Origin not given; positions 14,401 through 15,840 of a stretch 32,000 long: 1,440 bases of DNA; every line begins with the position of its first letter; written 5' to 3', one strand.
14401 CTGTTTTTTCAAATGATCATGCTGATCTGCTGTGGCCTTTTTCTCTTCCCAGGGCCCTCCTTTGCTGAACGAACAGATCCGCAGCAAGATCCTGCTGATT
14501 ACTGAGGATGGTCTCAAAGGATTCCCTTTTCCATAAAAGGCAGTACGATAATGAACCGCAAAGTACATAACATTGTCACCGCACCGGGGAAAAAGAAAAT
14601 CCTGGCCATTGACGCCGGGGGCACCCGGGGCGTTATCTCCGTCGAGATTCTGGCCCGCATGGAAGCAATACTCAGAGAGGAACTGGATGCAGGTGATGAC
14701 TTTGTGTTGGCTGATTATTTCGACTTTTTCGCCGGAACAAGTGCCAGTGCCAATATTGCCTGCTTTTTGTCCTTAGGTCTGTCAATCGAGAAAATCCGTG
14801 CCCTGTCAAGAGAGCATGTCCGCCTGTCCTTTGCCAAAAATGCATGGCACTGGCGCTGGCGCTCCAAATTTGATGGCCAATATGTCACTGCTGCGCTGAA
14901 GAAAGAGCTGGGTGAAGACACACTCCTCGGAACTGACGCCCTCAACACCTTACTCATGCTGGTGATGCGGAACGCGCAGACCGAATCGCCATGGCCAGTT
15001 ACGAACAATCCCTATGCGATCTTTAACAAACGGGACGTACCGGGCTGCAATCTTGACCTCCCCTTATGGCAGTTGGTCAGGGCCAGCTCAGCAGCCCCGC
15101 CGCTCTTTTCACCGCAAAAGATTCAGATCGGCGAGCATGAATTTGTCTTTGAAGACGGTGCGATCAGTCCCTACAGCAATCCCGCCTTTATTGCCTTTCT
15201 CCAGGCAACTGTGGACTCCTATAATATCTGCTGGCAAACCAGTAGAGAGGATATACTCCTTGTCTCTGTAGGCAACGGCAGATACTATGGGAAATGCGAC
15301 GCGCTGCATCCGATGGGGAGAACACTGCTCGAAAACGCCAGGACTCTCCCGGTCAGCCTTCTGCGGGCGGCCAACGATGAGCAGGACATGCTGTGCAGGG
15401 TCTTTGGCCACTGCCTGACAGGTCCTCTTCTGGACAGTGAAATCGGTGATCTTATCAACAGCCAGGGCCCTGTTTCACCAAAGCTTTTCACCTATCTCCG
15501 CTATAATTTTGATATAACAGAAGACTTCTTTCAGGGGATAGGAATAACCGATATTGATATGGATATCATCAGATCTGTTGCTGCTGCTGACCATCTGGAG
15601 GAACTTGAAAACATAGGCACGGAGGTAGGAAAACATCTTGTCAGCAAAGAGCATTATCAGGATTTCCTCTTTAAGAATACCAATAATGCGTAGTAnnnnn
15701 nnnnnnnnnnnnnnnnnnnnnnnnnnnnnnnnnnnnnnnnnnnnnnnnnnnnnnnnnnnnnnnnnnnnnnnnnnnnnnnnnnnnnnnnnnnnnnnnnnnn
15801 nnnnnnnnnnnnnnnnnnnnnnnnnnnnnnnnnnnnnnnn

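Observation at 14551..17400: Candidate undescribed TIR-based conflict system: patatin phospholipase + stand-alone SLOG-like protein + TIR-TM-SNase-like protein in one translationally coupled operon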

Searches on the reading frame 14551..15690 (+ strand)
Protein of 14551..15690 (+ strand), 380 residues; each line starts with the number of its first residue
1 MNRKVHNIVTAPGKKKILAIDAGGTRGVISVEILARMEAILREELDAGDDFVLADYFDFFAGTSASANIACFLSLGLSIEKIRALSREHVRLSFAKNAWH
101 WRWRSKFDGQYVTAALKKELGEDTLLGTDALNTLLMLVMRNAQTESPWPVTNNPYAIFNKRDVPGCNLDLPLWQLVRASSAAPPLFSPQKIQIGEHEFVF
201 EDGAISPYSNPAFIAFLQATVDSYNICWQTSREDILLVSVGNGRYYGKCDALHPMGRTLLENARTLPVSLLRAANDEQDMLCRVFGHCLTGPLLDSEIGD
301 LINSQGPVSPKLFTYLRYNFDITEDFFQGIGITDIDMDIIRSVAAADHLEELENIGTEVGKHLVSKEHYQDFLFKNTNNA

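Call 3: search_protein_families(library=pfam, proteins=[window:14551-15690:+], max_evalue=1)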
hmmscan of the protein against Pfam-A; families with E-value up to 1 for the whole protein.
window:14551-15690:+ (380 aa): 1 family
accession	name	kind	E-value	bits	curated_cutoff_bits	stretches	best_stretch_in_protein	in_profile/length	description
PF01734.28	Patatin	-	2.3e-16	61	27.7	1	18-215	1-190/191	Patatin-like phospholipase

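Call 4: search_protein_families(library=padloc, proteins=[window:14551-15690:+], max_evalue=1)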
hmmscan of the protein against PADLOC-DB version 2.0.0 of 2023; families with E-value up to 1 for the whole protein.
window:14551-15690:+ (380 aa): 3 families
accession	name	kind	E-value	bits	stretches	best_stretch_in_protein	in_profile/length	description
PDLC00758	Effector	-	7.1e-28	95.9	1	15-244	6-217/331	Phospholipase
PDLC00757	Effector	-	4.8e-19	66.9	1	14-244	9-221/331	Phospholipase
PDLC00755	Effector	-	8.2e-18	62.6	1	14-248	10-222/311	Phospholipase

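Call 5: search_protein_families(library=ncbifam, proteins=[window:14551-15690:+], max_evalue=1)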
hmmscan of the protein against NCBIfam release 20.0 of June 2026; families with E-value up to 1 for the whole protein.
window:14551-15690:+ (380 aa): 3 families
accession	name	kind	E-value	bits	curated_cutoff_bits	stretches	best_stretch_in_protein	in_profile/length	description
NF041079.1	CBASS_lipase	equivalog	5.1e-19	68.7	200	1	16-243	2-207/317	CBASS cGAMP-activated phospholipase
NF053870.1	DS2_1_antiphage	equivalog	7.2e-17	61.6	400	1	16-251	1-214/299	anti-phage phospholipase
NF009604.0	PRK13057.1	equivalog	0.13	11.2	274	1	230-251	187-208/302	lipid kinase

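Call 56: find_homologous_proteins(query=window:14551-15690:+, max_evalue=1e-8)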
Query window:14551-15690:+ (380 aa): 4391 proteins with E <= 1e-8 among 8000 candidates; the best 120 are listed.
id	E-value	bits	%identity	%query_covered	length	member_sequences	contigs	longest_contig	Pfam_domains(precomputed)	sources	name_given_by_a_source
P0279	4.4e-242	821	94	100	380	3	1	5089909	PF01734.28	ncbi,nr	ncbi:MAG: patatin-like phospholipase family protein [Candidatus Electrothrix scaldis]|nr:MAG: patati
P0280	1.3e-182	625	70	100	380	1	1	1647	PF01734.28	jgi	-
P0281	5.3e-146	504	57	100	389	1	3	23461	PF01734.28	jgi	jgi:patatin-like phospholipase/acyl hydrolase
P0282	1.1e-135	471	57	100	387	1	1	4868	PF01734.28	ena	-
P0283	5.0e-135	468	56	95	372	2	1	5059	PF01734.28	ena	-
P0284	2.4e-133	463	54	99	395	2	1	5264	PF01734.28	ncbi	-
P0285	1.4e-116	408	52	95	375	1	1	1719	PF01734.28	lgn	-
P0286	7.6e-115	402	50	96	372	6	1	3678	PF01734.28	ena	-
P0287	1.2e-114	401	50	96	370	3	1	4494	PF01734.28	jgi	jgi:uncharacterized protein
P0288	1.0e-113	398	50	96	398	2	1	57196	PF01734.28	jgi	jgi:hypothetical protein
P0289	3.0e-113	397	50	96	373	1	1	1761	PF01734.28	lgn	-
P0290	5.3e-113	396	49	96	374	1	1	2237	PF01734.28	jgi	-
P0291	5.7e-113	396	49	96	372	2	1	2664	PF01734.28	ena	-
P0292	6.2e-113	396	51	96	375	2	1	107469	PF01734.28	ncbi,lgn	ncbi:MAG: patatin-like phospholipase family protein [Candidatus Binatia bacterium]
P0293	8.4e-113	395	49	96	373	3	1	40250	PF01734.28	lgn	-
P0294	1.2e-112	395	49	96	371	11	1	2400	PF01734.28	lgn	-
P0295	1.6e-112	394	50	96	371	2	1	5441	PF01734.28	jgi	jgi:uncharacterized protein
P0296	2.4e-112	394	51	95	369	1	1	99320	PF01734.28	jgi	jgi:patatin-like phospholipase/acyl hydrolase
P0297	2.6e-112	394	50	96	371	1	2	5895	PF01734.28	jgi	jgi:patatin-like phospholipase/acyl hydrolase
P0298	5.7e-112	392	49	96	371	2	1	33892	PF01734.28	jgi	jgi:patatin-like phospholipase/acyl hydrolase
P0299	5.9e-112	392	50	97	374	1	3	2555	PF01734.28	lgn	-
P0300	6.0e-112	392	49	97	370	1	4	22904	PF01734.28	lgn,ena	-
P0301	7.0e-112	392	50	96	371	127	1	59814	PF01734.28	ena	-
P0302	8.5e-112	392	49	96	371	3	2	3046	PF01734.28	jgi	jgi:predicted acylesterase/phospholipase RssA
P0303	1.2e-111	391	49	96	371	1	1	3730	PF01734.28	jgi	jgi:uncharacterized protein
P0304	1.2e-111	391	48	96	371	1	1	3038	PF01734.28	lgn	-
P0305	2.6e-111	390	50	96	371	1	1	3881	PF01734.28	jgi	jgi:patatin-like phospholipase/acyl hydrolase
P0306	2.9e-111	390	50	96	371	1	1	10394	PF01734.28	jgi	jgi:uncharacterized protein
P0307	4.0e-111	390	48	96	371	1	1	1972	PF01734.28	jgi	-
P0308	4.2e-111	390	49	96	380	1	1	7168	PF01734.28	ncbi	-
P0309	4.8e-111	389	50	96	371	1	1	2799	PF01734.28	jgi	jgi:patatin-like phospholipase/acyl hydrolase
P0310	7.5e-111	389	50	96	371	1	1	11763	PF01734.28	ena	-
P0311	8.3e-111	389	49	96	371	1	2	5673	PF01734.28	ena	-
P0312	9.4e-111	388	50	96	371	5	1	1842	PF01734.28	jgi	-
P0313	9.8e-111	388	49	96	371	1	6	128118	PF01734.28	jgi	jgi:hypothetical protein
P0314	1.0e-110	388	48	96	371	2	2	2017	PF01734.28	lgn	-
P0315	1.0e-110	388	50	96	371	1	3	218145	PF01734.28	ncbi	ncbi:MAG: patatin-like phospholipase family protein [Desulfobaccales bacterium]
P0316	1.3e-110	388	50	94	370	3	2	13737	PF01734.28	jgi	jgi:hypothetical protein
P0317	1.4e-110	388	49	96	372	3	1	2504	PF01734.28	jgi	jgi:patatin-like phospholipase/acyl hydrolase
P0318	1.5e-110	388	49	96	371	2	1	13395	PF01734.28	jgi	jgi:patatin-like phospholipase/acyl hydrolase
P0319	2.0e-110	387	48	96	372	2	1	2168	PF01734.28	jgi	-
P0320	2.9e-110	387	49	96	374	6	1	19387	PF01734.28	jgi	-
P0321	2.9e-110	387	50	95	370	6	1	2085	PF01734.28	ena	-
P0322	3.3e-110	387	50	94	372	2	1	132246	PF01734.28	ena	-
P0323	3.3e-110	387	48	96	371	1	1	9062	PF01734.28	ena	-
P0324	3.7e-110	387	48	96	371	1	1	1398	PF01734.28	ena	-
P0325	3.9e-110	386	49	97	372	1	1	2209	PF01734.28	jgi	jgi:uncharacterized protein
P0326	4.2e-110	386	49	96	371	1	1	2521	PF01734.28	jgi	jgi:patatin-like phospholipase/acyl hydrolase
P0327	4.3e-110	386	48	96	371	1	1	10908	PF01734.28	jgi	jgi:uncharacterized protein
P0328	4.3e-110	386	50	96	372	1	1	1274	PF01734.28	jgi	jgi:hypothetical protein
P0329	5.0e-110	386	49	96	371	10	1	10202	PF01734.28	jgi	jgi:patatin-like phospholipase/acyl hydrolase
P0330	5.1e-110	386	50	96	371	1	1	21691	PF01734.28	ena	-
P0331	5.2e-110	386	49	96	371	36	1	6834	PF01734.28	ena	-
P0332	5.3e-110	386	49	96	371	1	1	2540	PF01734.28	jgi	jgi:patatin-like phospholipase/acyl hydrolase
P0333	5.7e-110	386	49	96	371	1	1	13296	PF01734.28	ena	-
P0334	8.5e-110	385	48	96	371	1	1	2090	PF01734.28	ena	-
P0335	8.6e-110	385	49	95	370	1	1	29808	PF01734.28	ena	-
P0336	9.7e-110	385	50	95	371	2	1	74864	PF01734.28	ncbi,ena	-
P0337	1.0e-109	385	50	95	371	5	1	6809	PF01734.28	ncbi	-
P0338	1.1e-109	385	48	96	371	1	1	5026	PF01734.28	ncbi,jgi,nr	ncbi:MAG TPA: patatin-like phospholipase family protein [Desulfobaccales bacterium]|nr:patatin-like 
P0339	1.3e-109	385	49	96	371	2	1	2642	PF01734.28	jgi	jgi:predicted acylesterase/phospholipase RssA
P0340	1.4e-109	385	48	96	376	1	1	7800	PF01734.28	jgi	jgi:patatin-like phospholipase/acyl hydrolase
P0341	1.8e-109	384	47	97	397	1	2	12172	PF01734.28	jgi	jgi:patatin-like phospholipase/acyl hydrolase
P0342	1.9e-109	384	49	96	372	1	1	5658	PF01734.28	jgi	jgi:uncharacterized protein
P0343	1.9e-109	384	48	96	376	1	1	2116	PF01734.28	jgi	jgi:patatin-like phospholipase/acyl hydrolase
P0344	2.2e-109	384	49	95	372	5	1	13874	PF01734.28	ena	-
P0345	2.3e-109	384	48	96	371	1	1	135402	PF01734.28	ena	-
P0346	2.6e-109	384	49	96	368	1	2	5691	PF01734.28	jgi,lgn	-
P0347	2.6e-109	384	48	96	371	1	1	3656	PF01734.28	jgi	-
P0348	2.9e-109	384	50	95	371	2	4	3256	PF01734.28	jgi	jgi:uncharacterized protein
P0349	3.0e-109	384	48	95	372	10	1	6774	PF01734.28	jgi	jgi:patatin-like phospholipase/acyl hydrolase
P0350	3.9e-109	383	49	96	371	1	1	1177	PF01734.28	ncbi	-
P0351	3.9e-109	383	48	96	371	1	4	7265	PF01734.28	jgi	jgi:patatin-like phospholipase/acyl hydrolase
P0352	4.2e-109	383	50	95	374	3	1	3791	PF01734.28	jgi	jgi:hypothetical protein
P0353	4.6e-109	383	48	96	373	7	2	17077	PF01734.28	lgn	-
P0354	4.9e-109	383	49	96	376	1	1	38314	PF01734.28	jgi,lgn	jgi:patatin-like phospholipase/acyl hydrolase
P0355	5.1e-109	383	48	95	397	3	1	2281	PF01734.28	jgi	jgi:patatin-like phospholipase/acyl hydrolase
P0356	5.1e-109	383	49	96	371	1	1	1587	PF01734.28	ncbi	-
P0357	5.4e-109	383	50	94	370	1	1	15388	PF01734.28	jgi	jgi:patatin-like phospholipase/acyl hydrolase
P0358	5.5e-109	383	49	96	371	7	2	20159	PF01734.28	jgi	jgi:patatin-like phospholipase/acyl hydrolase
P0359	5.7e-109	383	49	96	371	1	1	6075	PF01734.28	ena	-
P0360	5.9e-109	383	48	96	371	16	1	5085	PF01734.28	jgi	jgi:hypothetical protein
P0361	7.7e-109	382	48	96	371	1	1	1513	PF01734.28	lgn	-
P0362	8.0e-109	382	48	96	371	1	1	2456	PF01734.28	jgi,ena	-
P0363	8.3e-109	382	48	96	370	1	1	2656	PF01734.28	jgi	-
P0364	8.3e-109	382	49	96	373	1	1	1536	PF01734.28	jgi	jgi:Patatin-like phospholipase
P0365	8.6e-109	382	50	95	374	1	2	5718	PF01734.28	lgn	-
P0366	9.3e-109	382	49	95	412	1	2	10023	PF01734.28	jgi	jgi:patatin-like phospholipase/acyl hydrolase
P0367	9.9e-109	382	48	96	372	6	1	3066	PF01734.28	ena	-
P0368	9.9e-109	382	49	96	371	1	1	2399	PF01734.28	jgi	jgi:patatin-like phospholipase/acyl hydrolase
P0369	1.1e-108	382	48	96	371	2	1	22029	PF01734.28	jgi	-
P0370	1.3e-108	381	49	96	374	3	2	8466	PF01734.28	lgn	-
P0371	1.3e-108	381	49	96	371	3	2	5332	PF01734.28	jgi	jgi:hypothetical protein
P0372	1.5e-108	381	48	96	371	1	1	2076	PF01734.28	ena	-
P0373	1.6e-108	381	48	96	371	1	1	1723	PF01734.28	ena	-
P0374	2.2e-108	381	48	97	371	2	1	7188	PF01734.28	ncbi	-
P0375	2.5e-108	381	48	95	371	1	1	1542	PF01734.28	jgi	jgi:patatin-like phospholipase/acyl hydrolase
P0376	3.3e-108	380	50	95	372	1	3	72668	PF01734.28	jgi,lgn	jgi:patatin-like phospholipase/acyl hydrolase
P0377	3.3e-108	380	49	96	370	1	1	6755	PF01734.28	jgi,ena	-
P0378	3.7e-108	380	48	98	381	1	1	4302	PF01734.28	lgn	-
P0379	4.2e-108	380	47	94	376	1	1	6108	PF01734.28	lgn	-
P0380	4.4e-108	380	50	96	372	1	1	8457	PF01734.28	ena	-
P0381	5.3e-108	379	48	96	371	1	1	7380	PF01734.28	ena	-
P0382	5.8e-108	379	49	98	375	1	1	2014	PF01734.28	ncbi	-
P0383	6.3e-108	379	49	96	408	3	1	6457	PF01734.28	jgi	jgi:patatin-like phospholipase/acyl hydrolase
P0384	6.4e-108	379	48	96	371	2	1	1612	PF01734.28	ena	-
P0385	6.4e-108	379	49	96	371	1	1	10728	PF01734.28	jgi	jgi:patatin-like phospholipase/acyl hydrolase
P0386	6.4e-108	379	48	96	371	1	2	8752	PF01734.28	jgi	jgi:patatin-like phospholipase/acyl hydrolase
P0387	6.8e-108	379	48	98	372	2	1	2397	PF01734.28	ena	-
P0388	7.0e-108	379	47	95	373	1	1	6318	PF01734.28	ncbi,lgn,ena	-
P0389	7.8e-108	379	49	96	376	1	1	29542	PF01734.28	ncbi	ncbi:MAG: patatin-like phospholipase family protein [Chloroflexota bacterium]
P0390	7.9e-108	379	48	96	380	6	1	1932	PF01734.28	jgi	jgi:patatin-like phospholipase/acyl hydrolase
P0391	9.0e-108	379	49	96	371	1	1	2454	PF01734.28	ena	-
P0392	9.2e-108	379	48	96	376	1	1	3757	PF01734.28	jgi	jgi:patatin-like phospholipase/acyl hydrolase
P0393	1.1e-107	378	49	95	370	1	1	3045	PF01734.28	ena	-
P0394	1.2e-107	378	49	96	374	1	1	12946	PF01734.28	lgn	-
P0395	1.2e-107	378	48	98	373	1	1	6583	PF01734.28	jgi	jgi:patatin-like phospholipase/acyl hydrolase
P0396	1.5e-107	378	48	97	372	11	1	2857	PF01734.28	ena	-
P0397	1.6e-107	378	49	95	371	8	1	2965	PF01734.28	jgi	jgi:hypothetical protein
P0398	1.9e-107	378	49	95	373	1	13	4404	PF01734.28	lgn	-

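Call 57: find_encoding_contigs(protein=P0281, flank=6000, max_places=3)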
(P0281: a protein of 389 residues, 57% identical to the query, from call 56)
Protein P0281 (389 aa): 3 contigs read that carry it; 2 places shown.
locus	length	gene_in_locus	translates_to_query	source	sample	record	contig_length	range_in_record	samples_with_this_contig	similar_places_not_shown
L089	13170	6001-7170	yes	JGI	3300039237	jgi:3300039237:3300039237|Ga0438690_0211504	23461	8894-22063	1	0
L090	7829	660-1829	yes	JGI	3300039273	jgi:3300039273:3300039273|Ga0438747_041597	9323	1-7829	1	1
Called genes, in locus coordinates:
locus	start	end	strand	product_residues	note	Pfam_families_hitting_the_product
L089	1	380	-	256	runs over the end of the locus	PF00753:Lactamase_B, PF23023:Anti-Pycsar_Apyc1, PF12706:Lactamase_B_2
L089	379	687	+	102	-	-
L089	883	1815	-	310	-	PF00903:Glyoxalase, PF22677:Ble-like_N (weak)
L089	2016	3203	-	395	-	PF03916:NrfD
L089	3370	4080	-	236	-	PF14537:Cytochrom_c3_2 (faint), PF02085:Cytochrom_CIII (faint), PF22113:Mtrc-MtrF_II-IV_dom (faint), PF14522:Cytochrome_C7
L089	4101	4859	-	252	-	PF13237:Fer4_10 (weak), PF13247:Fer4_11, PF12838:Fer4_7, PF13187:Fer4_9 (weak), PF25160:LdpA_Fe-S-bd (weak), PF12797:Fer4_2 (weak), PF13237:Fer4_10 (weak), PF00037:Fer4 (weak), +1 more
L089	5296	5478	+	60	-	-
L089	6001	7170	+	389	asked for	PF01734:Patatin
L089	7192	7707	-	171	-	-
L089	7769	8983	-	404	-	PF07690:MFS_1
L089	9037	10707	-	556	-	PF02310:B12-binding (weak), PF04055:Radical_SAM, PF13311:DUF4080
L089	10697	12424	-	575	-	-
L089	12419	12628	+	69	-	-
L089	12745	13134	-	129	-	PF01880:Desulfoferrodox (weak)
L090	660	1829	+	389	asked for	PF01734:Patatin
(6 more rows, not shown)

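Call 58: find_encoding_contigs(protein=P0292, flank=6000, max_places=2)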
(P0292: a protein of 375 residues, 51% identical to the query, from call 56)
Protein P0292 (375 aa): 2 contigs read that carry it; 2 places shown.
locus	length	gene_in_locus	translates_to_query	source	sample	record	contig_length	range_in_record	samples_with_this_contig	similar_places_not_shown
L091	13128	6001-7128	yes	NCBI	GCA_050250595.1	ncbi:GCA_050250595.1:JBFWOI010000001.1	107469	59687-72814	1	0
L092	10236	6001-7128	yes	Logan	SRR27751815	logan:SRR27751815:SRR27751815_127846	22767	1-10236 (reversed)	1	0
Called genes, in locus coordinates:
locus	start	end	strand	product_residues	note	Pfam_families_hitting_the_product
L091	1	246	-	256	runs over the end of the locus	PF09948:PpoB2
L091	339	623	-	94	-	PF03992:ABM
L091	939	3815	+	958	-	PF13676:TIR_2, PF23381:Beta-prop_IFT122_1st, PF23414:Beta-prop_EML_2, PF24782:WD40_MABP1-WDR62_2nd, PF24814:WD40_Prp19, PF25172:Beta-prop_WDR3_2nd, PF25174:Beta-prop_THOC3, PF25175:Beta-prop_WDR5, +112 more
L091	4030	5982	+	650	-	PF07719:TPR_2 (faint), PF13431:TPR_17 (faint), PF13424:TPR_12 (faint), PF00515:TPR_1 (faint), PF13414:TPR_11 (weak), PF14559:TPR_19 (weak), PF20308:TPR-S, PF13281:MAP3K_TRAF_bd, +2 more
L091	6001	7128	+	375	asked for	PF01734:Patatin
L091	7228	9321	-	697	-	PF05378:Hydant_A_N, PF01968:Hydantoinase_A, PF19278:Hydant_A_C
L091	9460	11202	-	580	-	PF00449:Urease_alpha (weak), PF07969:Amidohydro_3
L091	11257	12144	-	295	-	PF02668:TauD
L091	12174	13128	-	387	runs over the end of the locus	PF00296:Bac_luciferase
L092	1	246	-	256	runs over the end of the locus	PF09948:PpoB2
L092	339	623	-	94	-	PF03992:ABM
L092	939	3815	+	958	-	PF13676:TIR_2, PF23381:Beta-prop_IFT122_1st, PF23414:Beta-prop_EML_2, PF24782:WD40_MABP1-WDR62_2nd, PF24814:WD40_Prp19, PF25172:Beta-prop_WDR3_2nd, PF25174:Beta-prop_THOC3, PF25175:Beta-prop_WDR5, +112 more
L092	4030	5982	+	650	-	PF07719:TPR_2 (faint), PF13431:TPR_17 (faint), PF13424:TPR_12 (faint), PF00515:TPR_1 (faint), PF13414:TPR_11 (weak), PF14559:TPR_19 (weak), PF20308:TPR-S, PF13281:MAP3K_TRAF_bd, +2 more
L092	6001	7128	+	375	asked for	PF01734:Patatin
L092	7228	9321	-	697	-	PF05378:Hydant_A_N, PF01968:Hydantoinase_A, PF19278:Hydant_A_C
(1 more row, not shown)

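Call 59: find_encoding_contigs(protein=P0301, flank=6000, max_places=3)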
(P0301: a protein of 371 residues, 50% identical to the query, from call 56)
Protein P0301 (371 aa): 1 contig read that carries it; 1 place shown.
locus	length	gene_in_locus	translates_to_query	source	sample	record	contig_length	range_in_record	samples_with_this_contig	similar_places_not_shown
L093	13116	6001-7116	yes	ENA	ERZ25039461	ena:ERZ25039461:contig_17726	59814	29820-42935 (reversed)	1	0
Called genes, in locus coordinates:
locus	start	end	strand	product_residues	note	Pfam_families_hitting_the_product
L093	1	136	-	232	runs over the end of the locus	-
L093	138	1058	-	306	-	PF02366:PMT (weak), PF13231:PMT_2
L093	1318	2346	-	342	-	PF01136:Peptidase_U32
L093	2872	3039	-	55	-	-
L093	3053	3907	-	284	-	PF02775:TPP_enzyme_C, PF12367:PFO_beta_C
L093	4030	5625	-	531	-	PF01558:POR, PF01855:POR_N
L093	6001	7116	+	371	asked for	PF01734:Patatin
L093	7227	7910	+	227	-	PF22741:PTP-NADK, PF03162:Y_phosphatase2, PF13350:Y_phosphatase3, PF22784:PTP-SAK, PF22785:Tc-R-P, PF00782:DSPc, PF00102:Y_phosphatase (weak)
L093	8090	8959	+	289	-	PF13091:PLDc_2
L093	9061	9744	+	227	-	PF13091:PLDc_2, PF00614:PLDc (faint)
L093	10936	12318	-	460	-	PF00072:Response_reg, PF00158:Sigma54_activat, PF01078:Mg_chelatase (faint), PF14532:Sigma54_activ_2, PF00004:AAA (weak), PF07728:AAA_5, PF25601:AAA_lid_14, PF02954:HTH_8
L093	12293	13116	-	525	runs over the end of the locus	PF13596:PAS_10 (faint), PF00672:HAMP, PF00989:PAS, PF08448:PAS_4, PF13426:PAS_9, PF00512:HisKA, PF02518:HATPase_c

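Call 62: find_related_loci(query=A5, collection=metagenome_contigs, flank=5000)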
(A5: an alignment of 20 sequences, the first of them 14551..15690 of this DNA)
Query A5 (380 aa) in metagenome_contigs; peptide patterns used: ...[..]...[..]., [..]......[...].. (x = any residue, [..] = any of these).
600 stretches matched a pattern (row limit reached: there are more); 582 encode a relative of the query (tblastn E <= 1e-3); the best 80 are kept; 80 distinct loci.
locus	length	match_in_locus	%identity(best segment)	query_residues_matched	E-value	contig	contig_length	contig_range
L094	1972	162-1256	48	9-373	8e-126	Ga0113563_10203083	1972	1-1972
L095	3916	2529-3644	48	1-372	8e-119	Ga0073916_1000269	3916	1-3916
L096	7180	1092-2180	50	12-372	2e-116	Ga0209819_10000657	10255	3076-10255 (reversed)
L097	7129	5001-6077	48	15-373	6e-116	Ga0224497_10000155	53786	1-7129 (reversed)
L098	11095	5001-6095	48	9-373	2e-115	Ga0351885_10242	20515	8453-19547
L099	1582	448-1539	49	9-372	2e-123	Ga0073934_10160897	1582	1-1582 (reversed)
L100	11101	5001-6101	48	9-375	7e-114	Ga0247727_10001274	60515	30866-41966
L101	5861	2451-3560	47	9-378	1e-113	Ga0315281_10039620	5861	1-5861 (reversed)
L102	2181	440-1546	47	5-373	6e-120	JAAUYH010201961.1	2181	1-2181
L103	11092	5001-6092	47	9-373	9e-113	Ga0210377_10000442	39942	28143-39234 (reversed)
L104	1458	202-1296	46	9-373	3e-122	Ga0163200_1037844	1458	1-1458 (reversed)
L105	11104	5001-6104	47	4-372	1e-112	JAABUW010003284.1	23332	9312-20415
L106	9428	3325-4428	47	4-372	1e-112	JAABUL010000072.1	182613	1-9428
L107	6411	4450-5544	45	9-373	1e-112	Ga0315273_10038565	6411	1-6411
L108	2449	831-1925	49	9-373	5e-118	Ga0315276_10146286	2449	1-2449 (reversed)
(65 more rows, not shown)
